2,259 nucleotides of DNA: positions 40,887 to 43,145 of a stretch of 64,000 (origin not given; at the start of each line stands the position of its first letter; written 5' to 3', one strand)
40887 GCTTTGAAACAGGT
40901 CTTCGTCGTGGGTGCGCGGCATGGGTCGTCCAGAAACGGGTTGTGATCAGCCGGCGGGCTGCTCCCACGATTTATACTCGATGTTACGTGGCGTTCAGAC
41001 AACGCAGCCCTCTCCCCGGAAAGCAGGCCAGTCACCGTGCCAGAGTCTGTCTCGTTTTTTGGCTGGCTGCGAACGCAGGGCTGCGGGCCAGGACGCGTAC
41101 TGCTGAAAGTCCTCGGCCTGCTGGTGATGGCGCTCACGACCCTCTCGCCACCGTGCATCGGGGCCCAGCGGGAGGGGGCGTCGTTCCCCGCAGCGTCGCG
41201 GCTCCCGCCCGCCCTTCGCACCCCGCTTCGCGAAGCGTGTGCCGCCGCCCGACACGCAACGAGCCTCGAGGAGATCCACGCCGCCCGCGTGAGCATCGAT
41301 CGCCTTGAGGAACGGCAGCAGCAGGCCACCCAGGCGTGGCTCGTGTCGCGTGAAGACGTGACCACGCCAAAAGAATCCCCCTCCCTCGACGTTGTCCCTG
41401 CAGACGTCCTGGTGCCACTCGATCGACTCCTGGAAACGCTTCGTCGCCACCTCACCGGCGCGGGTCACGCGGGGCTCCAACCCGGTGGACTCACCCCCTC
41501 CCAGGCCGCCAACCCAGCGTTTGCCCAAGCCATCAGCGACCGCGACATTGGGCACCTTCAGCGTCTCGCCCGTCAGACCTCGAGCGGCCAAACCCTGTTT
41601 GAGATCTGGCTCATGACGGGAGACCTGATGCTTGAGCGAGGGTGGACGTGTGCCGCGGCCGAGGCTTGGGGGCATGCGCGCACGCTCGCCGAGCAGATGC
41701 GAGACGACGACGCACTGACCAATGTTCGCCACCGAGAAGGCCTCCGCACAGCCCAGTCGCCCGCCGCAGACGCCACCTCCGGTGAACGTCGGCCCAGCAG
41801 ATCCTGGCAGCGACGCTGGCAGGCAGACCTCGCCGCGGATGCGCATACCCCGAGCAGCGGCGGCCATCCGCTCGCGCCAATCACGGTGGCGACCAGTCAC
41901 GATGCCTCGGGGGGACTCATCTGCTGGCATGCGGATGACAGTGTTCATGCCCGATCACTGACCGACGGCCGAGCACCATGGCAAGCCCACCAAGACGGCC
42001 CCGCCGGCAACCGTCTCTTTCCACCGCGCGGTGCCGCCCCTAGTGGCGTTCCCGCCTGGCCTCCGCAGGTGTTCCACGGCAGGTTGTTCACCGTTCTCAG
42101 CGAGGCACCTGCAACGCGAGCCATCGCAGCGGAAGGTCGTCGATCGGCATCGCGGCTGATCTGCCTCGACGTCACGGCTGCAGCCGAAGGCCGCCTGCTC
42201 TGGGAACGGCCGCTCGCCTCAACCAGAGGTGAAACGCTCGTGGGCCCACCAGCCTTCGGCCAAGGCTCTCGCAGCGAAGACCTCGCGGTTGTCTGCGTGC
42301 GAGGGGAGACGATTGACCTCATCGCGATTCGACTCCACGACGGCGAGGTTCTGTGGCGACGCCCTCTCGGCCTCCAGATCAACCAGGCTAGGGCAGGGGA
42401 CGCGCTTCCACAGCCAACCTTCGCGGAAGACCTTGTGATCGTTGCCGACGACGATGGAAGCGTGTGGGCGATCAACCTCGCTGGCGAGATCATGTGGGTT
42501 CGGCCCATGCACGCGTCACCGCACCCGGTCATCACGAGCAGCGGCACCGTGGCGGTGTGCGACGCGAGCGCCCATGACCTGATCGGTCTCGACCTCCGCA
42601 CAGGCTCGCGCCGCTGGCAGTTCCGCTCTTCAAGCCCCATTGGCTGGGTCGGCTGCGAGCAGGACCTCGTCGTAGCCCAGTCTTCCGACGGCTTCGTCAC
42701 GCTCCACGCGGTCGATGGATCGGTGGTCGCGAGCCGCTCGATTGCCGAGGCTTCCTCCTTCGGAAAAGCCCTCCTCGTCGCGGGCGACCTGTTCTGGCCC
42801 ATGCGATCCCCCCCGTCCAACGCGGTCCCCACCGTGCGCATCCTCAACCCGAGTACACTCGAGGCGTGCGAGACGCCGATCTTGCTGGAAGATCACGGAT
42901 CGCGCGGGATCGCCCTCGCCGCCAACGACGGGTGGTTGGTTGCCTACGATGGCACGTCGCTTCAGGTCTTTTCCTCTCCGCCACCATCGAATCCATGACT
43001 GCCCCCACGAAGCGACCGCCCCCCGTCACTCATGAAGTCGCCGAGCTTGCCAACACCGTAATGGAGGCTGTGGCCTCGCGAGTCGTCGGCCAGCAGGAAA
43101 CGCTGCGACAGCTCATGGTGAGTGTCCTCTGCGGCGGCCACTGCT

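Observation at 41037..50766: Tightly coupled five-gene operon (beta-propeller, MoxR, BatA_N protein, toroid-repeat protein, NPCBM protein) lacking DUF58 and vWA partners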

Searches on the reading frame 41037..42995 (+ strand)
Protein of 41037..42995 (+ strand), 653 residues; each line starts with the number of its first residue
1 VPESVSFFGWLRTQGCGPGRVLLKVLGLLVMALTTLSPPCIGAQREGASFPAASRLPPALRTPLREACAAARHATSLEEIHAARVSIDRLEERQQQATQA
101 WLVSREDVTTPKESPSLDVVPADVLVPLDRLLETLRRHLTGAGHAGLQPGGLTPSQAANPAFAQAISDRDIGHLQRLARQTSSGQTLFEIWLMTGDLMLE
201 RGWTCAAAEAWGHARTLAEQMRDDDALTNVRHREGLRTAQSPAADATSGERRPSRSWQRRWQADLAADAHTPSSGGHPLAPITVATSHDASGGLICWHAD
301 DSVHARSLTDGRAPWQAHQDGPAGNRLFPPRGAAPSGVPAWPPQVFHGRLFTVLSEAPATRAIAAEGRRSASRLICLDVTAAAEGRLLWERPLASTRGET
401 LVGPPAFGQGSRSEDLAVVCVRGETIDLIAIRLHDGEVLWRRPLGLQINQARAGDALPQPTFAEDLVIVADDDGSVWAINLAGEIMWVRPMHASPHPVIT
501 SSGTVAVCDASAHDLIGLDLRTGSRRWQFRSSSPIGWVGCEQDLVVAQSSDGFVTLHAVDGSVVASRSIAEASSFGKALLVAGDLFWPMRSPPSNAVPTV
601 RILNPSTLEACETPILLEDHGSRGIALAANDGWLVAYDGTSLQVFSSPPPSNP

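Call 7: search_protein_families(library=pfam, proteins=[window:41037-42995:+], max_evalue=0.1)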
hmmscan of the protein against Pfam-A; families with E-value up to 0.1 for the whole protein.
window:41037-42995:+ (653 aa): 5 families
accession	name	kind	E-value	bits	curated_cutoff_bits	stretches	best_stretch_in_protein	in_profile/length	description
PF13360.13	PQQ_2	-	1.6e-16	61.1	27.6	1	381-531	9-146/233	Outer membrane protein assembly factor BamB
PF13570.13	Beta-prop_ACSF4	-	8e-06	25.9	133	1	428-570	115-254/329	Beta-alanine-activating enzyme, beta-propeller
PF23727.1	Beta-prop_FAM234A_B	-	0.0002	20.4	26.4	1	379-452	56-126/467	FAM234A/B beta-propeller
PF13506.12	Glyco_transf_21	-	0.0088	16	21.7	1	190-260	99-171/174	Glycosyl transferase family 21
PF01011.28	PQQ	-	0.056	12.6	26.7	0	415-453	486-524/595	Glucose/ethanol/alcohol dehydrogenase, beta-propeller domain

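Call 8: search_protein_families(library=ncbifam, proteins=[window:41037-42995:+], max_evalue=0.1)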
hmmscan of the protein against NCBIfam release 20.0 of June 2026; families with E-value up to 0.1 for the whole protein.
window:41037-42995:+ (653 aa): 3 families
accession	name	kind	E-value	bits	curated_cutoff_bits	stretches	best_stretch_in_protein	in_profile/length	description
TIGR03300.1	assembly_YfgL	equivalog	2.5e-12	46.2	285.2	2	427-535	76-177/377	outer membrane protein assembly factor BamB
NF008351.0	PRK11138.1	equivalog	1.1e-06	27.4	423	1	380-491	84-188/394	outer membrane protein assembly factor BamB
NF041516.1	PA2928_fam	subfamily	0.0048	16.3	70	0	382-481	76-171/376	PA2928 family protein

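Call 92: search_protein_families(library=padloc, proteins=[window:41037-42995:+], max_evalue=0.001)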
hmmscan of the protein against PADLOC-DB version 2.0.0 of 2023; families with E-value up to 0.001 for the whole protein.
window:41037-42995:+ (653 aa): 0 families
